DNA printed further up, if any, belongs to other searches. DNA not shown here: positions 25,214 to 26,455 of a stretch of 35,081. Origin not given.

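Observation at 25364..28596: MacB-type ABC operon in which every non-ATPase component carries metal-ligand motifs: candidate Gram-positive metal-trafficking system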

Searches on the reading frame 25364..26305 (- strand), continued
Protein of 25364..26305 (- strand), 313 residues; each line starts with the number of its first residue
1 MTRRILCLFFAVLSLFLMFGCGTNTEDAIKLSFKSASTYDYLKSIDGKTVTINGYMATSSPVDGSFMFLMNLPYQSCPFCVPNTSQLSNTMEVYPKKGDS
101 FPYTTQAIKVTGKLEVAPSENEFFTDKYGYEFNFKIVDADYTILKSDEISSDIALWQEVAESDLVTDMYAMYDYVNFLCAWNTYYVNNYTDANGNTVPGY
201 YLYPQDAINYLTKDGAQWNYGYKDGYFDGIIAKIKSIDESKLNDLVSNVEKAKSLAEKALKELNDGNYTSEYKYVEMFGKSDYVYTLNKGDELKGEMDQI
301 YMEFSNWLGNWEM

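Call 40: find_encoding_contigs(protein=P0268, flank=6000, max_places=3)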
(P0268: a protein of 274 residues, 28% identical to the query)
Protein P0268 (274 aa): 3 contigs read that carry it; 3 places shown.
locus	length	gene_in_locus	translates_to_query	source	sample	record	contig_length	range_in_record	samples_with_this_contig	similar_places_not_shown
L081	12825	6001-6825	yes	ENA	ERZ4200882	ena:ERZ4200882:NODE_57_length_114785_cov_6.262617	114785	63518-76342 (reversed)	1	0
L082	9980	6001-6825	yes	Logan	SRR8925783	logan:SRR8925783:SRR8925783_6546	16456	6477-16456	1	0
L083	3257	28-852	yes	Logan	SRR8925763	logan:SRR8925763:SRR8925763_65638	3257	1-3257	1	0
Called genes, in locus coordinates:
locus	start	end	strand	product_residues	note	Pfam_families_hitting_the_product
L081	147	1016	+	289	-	PF11449:ArsP_2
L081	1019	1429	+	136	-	PF01475:FUR, PF12840:HTH_20 (faint)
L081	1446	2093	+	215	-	PF02463:SMC_N (weak), PF03193:RsgA_GTPase (faint), PF00005:ABC_tran, PF13304:AAA_21 (faint)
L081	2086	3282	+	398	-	PF12704:MacB_PCD, PF02687:FtsX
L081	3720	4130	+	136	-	PF01475:FUR, PF12840:HTH_20 (faint)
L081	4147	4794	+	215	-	PF02463:SMC_N (weak), PF03193:RsgA_GTPase (faint), PF00005:ABC_tran, PF13304:AAA_21 (faint)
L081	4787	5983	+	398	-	PF12704:MacB_PCD, PF02687:FtsX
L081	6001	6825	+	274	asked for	-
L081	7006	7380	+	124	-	PF14903:WG_beta_rep (faint)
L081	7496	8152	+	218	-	PF02163:Peptidase_M50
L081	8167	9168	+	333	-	PF00814:TsaD, PF22521:HypF_C_2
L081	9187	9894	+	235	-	PF00149:Metallophos, PF12850:Metallophos_2 (faint)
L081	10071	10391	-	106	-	PF11213:DUF3006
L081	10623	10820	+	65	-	PF01783:Ribosomal_L32p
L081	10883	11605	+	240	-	PF00849:PseudoU_synth_2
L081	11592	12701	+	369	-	PF03462:PCRF, PF00472:RF-1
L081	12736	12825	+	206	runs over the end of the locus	-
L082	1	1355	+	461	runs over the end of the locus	PF02127:Peptidase_M18, PF05343:Peptidase_M42 (faint)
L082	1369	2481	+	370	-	PF01098:FTSW_RODA_SPOVE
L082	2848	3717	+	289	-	PF11449:ArsP_2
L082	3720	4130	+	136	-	PF01475:FUR, PF12840:HTH_20 (faint)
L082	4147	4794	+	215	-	PF02463:SMC_N (weak), PF03193:RsgA_GTPase (faint), PF00005:ABC_tran, PF13304:AAA_21 (faint)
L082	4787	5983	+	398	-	PF12704:MacB_PCD, PF02687:FtsX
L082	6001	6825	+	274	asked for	-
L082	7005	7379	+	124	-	PF14903:WG_beta_rep (faint)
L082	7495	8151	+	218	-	PF02163:Peptidase_M50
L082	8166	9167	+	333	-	PF00814:TsaD, PF22521:HypF_C_2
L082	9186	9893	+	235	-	PF00149:Metallophos, PF12850:Metallophos_2 (faint)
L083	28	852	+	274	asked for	-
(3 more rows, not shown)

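Call 41: find_encoding_contigs(protein=P0240, flank=6000, max_places=3)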
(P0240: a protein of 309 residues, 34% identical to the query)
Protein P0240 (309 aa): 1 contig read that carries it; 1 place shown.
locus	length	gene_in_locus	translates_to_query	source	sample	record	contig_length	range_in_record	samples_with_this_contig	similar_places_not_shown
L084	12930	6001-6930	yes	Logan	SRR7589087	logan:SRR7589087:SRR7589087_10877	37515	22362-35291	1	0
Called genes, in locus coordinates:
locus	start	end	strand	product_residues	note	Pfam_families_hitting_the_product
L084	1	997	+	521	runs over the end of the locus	PF00239:Resolvase, PF07508:Recombinase, PF13408:Zn_ribbon_recom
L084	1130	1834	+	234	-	PF00072:Response_reg, PF04397:LytTR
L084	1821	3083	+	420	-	PF02518:HATPase_c, PF14501:HATPase_c_5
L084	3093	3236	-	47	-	-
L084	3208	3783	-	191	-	PF04647:AgrB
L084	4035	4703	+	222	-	PF02463:SMC_N (faint), PF00005:ABC_tran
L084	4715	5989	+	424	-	PF12704:MacB_PCD, PF02687:FtsX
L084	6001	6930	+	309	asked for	-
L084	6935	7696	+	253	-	PF04397:LytTR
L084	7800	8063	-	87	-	PF13683:rve_3, PF13333:rve_2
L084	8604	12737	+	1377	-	-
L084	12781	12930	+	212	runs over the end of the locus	-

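Call 42: find_encoding_contigs(protein=P0256, flank=6000, max_places=2)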
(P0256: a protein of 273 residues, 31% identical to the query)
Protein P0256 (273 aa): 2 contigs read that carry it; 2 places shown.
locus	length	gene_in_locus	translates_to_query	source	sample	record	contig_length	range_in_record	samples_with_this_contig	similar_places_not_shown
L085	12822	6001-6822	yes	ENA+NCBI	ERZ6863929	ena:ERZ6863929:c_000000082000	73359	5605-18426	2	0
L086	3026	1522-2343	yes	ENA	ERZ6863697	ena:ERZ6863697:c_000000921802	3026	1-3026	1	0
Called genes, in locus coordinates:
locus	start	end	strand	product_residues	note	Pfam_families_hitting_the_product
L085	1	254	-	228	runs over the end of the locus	PF07486:Hydrolase_2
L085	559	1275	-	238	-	PF00702:Hydrolase, PF13419:HAD_2, PF13242:Hydrolase_like (weak)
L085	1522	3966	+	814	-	PF00483:NTP_transferase, PF12804:NTP_transf_3, PF00132:Hexapep (faint), PF25084:LbH_EIF2B, PF25087:GMPPB_C, PF02878:PGM_PMM_I, PF02879:PGM_PMM_II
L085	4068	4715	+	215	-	PF00005:ABC_tran, PF13304:AAA_21 (faint)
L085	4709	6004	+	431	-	PF02687:FtsX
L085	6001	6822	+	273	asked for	-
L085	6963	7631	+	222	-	PF01797:Y1_Tnp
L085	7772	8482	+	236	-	PF03013:Pyr_excise, PF08349:DUF1722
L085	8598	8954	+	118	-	PF00872:Transposase_mut (weak)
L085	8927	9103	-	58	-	-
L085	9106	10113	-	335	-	PF12698:ABC2_membrane_3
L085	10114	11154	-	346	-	PF12698:ABC2_membrane_3, PF24686:FLQE3_permease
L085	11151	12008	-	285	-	PF00005:ABC_tran, PF13304:AAA_21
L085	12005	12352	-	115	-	PF01022:HTH_5 (weak), PF13601:HTH_34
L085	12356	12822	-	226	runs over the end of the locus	-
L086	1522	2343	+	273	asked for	-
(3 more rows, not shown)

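Call 43: find_encoding_contigs(protein=P0193, flank=6000, max_places=2)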
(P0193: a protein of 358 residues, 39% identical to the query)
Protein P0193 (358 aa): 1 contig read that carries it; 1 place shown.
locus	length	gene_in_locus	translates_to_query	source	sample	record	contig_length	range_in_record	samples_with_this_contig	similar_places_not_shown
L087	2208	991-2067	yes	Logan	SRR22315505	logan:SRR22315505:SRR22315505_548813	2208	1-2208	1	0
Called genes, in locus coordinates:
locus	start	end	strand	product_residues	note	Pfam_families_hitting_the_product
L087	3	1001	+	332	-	?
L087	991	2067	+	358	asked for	-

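Call 44: find_encoding_contigs(protein=P0204, flank=6000, max_places=2)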
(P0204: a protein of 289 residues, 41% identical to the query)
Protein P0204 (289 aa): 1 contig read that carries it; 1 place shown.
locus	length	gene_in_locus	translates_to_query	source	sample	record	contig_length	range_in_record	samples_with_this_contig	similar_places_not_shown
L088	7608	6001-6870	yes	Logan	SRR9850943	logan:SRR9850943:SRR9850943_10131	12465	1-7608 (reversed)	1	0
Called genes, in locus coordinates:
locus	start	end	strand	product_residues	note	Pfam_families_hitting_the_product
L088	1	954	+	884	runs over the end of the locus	PF07517:SecA_DEAD, PF00270:DEAD (weak), PF01043:SecA_PP_bind, PF21090:P-loop_SecA, PF07516:SecA_SW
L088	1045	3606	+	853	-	PF22745:Nlig-Ia, PF01653:DNA_ligase_aden, PF03120:OB_DNA_ligase, PF14520:HHH_5 (faint), PF12826:HHH_2, PF00533:BRCT, PF12738:PTCB-BRCT (weak)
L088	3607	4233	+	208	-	-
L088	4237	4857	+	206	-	PF02463:SMC_N (faint), PF00005:ABC_tran, PF13304:AAA_21 (faint)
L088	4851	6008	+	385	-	PF12704:MacB_PCD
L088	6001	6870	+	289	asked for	-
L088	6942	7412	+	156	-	-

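Call 48: find_encoding_contigs(protein=window:25364-26305:-, flank=10000, max_places=2)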
Protein window:25364-26305:- (313 aa): 6 contigs read that carry it; 2 places shown.
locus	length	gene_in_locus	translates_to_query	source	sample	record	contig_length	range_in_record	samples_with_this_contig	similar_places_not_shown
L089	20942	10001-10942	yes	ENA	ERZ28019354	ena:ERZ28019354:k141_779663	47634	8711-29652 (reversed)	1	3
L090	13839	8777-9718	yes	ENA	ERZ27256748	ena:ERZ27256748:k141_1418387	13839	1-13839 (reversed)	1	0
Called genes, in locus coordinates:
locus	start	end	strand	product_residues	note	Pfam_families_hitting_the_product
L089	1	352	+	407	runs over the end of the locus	PF13433:Peripla_BP_5 (weak), PF13458:Peripla_BP_6, PF01094:ANF_receptor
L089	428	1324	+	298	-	PF02653:BPD_transp_2, PF01032:FecCD (weak)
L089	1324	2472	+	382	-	PF02653:BPD_transp_2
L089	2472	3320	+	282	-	PF00005:ABC_tran, PF13304:AAA_21 (faint)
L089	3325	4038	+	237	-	PF00005:ABC_tran, PF13304:AAA_21 (faint)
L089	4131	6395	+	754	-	PF03772:Competence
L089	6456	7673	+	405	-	PF03315:SDH_beta, PF03313:SDH_alpha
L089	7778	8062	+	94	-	-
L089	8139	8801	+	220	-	PF00005:ABC_tran, PF13304:AAA_21 (faint)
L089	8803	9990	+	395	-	PF12704:MacB_PCD, PF02687:FtsX (weak)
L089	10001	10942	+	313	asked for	-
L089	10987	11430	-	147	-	-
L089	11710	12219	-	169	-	PF25753:SF0329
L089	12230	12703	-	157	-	-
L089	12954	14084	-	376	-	PF01381:HTH_3, PF12844:HTH_19, PF13443:HTH_26 (weak), PF13560:HTH_31 (weak), PF21033:RMD1-3 (faint), PF00515:TPR_1 (faint), PF13176:TPR_7 (faint)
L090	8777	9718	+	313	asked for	-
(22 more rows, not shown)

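Call 49: search_protein_families(library=pfam, proteins=[L081:3720-4130:+, L081:147-1016:+, L080:6926-7381:+, L031:3246-3632:+, L026:1167-1952:+, L013:6476-6886:+, L088:3607-4233:+, L049:3329-3781:+], max_evalue=0.01)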
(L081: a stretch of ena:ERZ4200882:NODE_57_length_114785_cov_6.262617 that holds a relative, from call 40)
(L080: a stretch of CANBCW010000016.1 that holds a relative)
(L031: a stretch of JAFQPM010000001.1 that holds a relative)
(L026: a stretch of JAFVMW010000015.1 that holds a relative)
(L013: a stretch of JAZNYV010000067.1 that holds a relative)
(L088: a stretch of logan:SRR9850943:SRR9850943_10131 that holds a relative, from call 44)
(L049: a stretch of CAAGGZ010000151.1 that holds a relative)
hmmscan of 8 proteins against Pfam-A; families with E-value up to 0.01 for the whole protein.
L081:3720-4130:+ (136 aa): 8 families
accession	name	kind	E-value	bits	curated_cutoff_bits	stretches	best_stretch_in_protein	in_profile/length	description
PF01475.25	FUR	-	2.2e-25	89.6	23.1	1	13-127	3-120/121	Ferric uptake regulator family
PF12840.13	HTH_20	-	1.9e-05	25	27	1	22-68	8-50/51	Helix-turn-helix domain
PF01978.25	TrmB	-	0.00029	21.1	25.6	1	38-80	24-65/68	Sugar-specific transcriptional regulator TrmB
PF08461.16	HTH_12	-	0.00032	21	21.4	1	21-72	1-54/66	Ribonuclease R winged-helix domain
PF23159.1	WH_Rok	-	0.0015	19.1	27.6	0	20-48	2-31/58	Repressor Rok winged helix domain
PF03965.22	Penicillinase_R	-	0.0048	17.7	22.6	1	17-78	2-63/115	Penicillinase repressor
PF08279.18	HTH_11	-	0.0069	16.7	25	0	20-65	2-44/55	HTH domain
PF03551.20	PadR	-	0.0073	16.7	27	0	33-78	9-63/75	Transcriptional regulator PadR-like family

L081:147-1016:+ (289 aa): 1 family
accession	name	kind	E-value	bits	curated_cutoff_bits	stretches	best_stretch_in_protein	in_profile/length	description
PF11449.14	ArsP_2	-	6.5e-23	81.9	32.5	2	4-186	6-180/359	Putative, 10TM heavy-metal exporter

L080:6926-7381:+ (151 aa): 1 family
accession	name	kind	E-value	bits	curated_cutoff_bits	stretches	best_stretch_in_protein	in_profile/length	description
PF02579.22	Nitro_FeMo-Co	-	2e-22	79.7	26.3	1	24-111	2-93/94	Dinitrogenase iron-molybdenum cofactor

L031:3246-3632:+ (128 aa): 2 families
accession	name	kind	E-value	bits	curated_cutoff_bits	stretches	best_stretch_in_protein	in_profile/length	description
PF02001.22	DUF134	-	1e-22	81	27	1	13-103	5-96/98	Protein of unknown function DUF134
PF08281.18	Sigma70_r4_2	-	0.0063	16.6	25.7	0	42-75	11-44/54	Sigma-70, region 4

L026:1167-1952:+ (261 aa): 2 families
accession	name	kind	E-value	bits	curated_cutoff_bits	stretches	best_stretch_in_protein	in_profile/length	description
PF02001.22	DUF134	-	1.5e-22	80.4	27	1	2-97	3-97/98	Protein of unknown function DUF134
PF02579.22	Nitro_FeMo-Co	-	9.6e-20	71.1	26.3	1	136-223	2-93/94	Dinitrogenase iron-molybdenum cofactor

L013:6476-6886:+ (136 aa): 1 family
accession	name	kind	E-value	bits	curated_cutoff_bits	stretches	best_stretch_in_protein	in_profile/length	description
PF02579.22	Nitro_FeMo-Co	-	7.2e-20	71.5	26.3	1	9-96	2-93/94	Dinitrogenase iron-molybdenum cofactor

L088:3607-4233:+ (208 aa): 0 families

L049:3329-3781:+ (150 aa): 0 families

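Call 50: search_protein_families(library=ncbifam, proteins=[L081:3720-4130:+, L081:147-1016:+, L080:6926-7381:+, L031:3246-3632:+, L081:4787-5983:+, L085:4709-6004:+], max_evalue=0.01)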
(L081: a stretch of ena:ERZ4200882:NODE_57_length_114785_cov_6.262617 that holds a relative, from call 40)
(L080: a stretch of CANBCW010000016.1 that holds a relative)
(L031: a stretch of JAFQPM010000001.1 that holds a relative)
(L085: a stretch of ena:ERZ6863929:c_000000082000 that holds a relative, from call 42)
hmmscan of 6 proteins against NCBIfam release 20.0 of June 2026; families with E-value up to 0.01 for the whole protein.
L081:3720-4130:+ (136 aa): 10 families
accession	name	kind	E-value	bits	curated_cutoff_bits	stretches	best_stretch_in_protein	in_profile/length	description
NF051892.1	TransRegFurBacil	equivalog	2.4e-20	73.1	220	1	5-135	8-144/149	ferric iron uptake transcriptional regulator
NF052545.1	TransRegPerRClab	equivalog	2.1e-18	66.7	180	1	7-136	6-136/138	transcriptional regulator PerR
NF006999.0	PRK09462.1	equivalog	1.3e-17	63.7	146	1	6-133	5-135/148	ferric iron uptake transcriptional regulator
NF051891.1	TransRegFurHelico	equivalog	3.6e-16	59.4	200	1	8-136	17-147/148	ferric iron uptake transcriptional regulator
NF047406.1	TransRegPerRTherm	equivalog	1e-14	54.9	200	1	15-136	5-127/130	manganese-dependent transcriptional regulator PerR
NF008646.0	PRK11639.1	equivalog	3.1e-11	43.3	167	1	11-135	19-147/171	zinc uptake transcriptional repressor Zur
NF045677.1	FeRespRegIrr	equivalog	1.2e-10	41.5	170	1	8-93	3-91/127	Fur family transcriptional regulator Irr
NF045678.1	TransRegIrrA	equivalog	8.2e-10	38.7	150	1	5-93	9-100/138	iron response transcriptional regulator IrrA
NF004170.0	PRK05638.1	equivalog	1.2e-05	24.1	421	1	19-85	372-435/442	threonine synthase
NF038232.1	STM3845_fam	equivalog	0.0047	16.7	100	1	32-90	196-255/277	retron St85 family effector protein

L081:147-1016:+ (289 aa): 1 family
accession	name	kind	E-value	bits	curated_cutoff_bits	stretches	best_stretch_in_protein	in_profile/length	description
NF037962.1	arsenic_eff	subfamily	1.2e-86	290.7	100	1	14-279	1-287/287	arsenic efflux protein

L080:6926-7381:+ (151 aa): 3 families
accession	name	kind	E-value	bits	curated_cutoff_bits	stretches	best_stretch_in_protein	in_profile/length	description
NF041136.1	MrpORP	equivalog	1.2e-22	80.7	450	1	10-115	259-365/365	iron-sulfur cluster carrier protein MrpORP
TIGR01290.1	nifB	equivalog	1.1e-08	34.3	343.65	1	10-107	325-434/441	nitrogenase cofactor biosynthesis protein NifB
TIGR02663.1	nifX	equivalog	0.00034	21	112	1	16-93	1-85/119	nitrogen fixation protein NifX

L031:3246-3632:+ (128 aa): 4 families
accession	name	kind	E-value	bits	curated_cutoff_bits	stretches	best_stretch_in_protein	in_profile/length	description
NF003257.0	PRK04217.1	equivalog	9.6e-14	51.5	115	1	33-95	34-97/110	hypothetical protein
NF005385.0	PRK06930.1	subfamily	0.0001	22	136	1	40-87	113-160/170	positive control sigma-like factor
TIGR02937.1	sigma70-ECF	superfamily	0.0012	18.6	42.9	1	42-89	118-165/165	sigma-70 family RNA polymerase sigma factor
TIGR02959.1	SigZ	equivalog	0.0046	16.8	168.65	1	42-97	101-156/170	RNA polymerase sigma factor SigZ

L081:4787-5983:+ (398 aa): 6 families
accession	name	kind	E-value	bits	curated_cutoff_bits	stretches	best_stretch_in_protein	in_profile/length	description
TIGR02212.1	lolCE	equivalog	8.7e-10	38.1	362.45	1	119-392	128-398/411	lipoprotein-releasing ABC transporter permease subunit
TIGR02213.1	lolE_release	exception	7.1e-08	31.7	540.35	1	216-346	209-342/411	lipoprotein-releasing ABC transporter permease subunit LolE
NF038346.1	FtsX_actino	exception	1.3e-07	31.3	250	1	230-384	137-300/308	permease-like cell division protein FtsX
NF008357.0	PRK11146.1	exception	3.5e-07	29.4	439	1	213-350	209-349/414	lipoprotein-releasing ABC transporter permease subunit LolE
NF038347.1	FtsX_Gpos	exception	3.6e-07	29.8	225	1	207-385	99-282/296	permease-like cell division protein FtsX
TIGR00439.2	FtsX_Gneg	equivalog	0.00026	20.3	255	1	233-371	128-267/292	permease-like cell division protein FtsX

L085:4709-6004:+ (431 aa): 5 families
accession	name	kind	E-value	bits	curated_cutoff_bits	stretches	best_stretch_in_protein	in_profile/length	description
NF038346.1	FtsX_actino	exception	0.00014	21.3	250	1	272-417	149-301/308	permease-like cell division protein FtsX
TIGR00439.2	FtsX_Gneg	equivalog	0.0011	18.3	255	1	262-418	126-284/292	permease-like cell division protein FtsX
NF033827.1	CDF_efflux_DmeF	equivalog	0.004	16.6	250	1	195-245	134-168/309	CDF family Co(II)/Ni(II) efflux transporter DmeF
TIGR02212.1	lolCE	equivalog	0.007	15.3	362.45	0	292-423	256-398/411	lipoprotein-releasing ABC transporter permease subunit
NF038008.1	ABC_perm_DarB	equivalog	0.0072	14.3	700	0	307-414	670-770/777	darobactin export ABC transporter permease subunit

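Call 85: search_solved_structures(query=P0268, max_evalue=10, show_alignments=0)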
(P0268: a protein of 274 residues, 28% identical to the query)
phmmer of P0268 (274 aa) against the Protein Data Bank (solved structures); distinct sequences matched with E-value up to 10: 1.
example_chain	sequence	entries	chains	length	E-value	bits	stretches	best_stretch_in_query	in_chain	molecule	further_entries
9ijj_C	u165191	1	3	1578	0.0025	20.7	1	60-145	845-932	Cilia- and flagella-associated protein 74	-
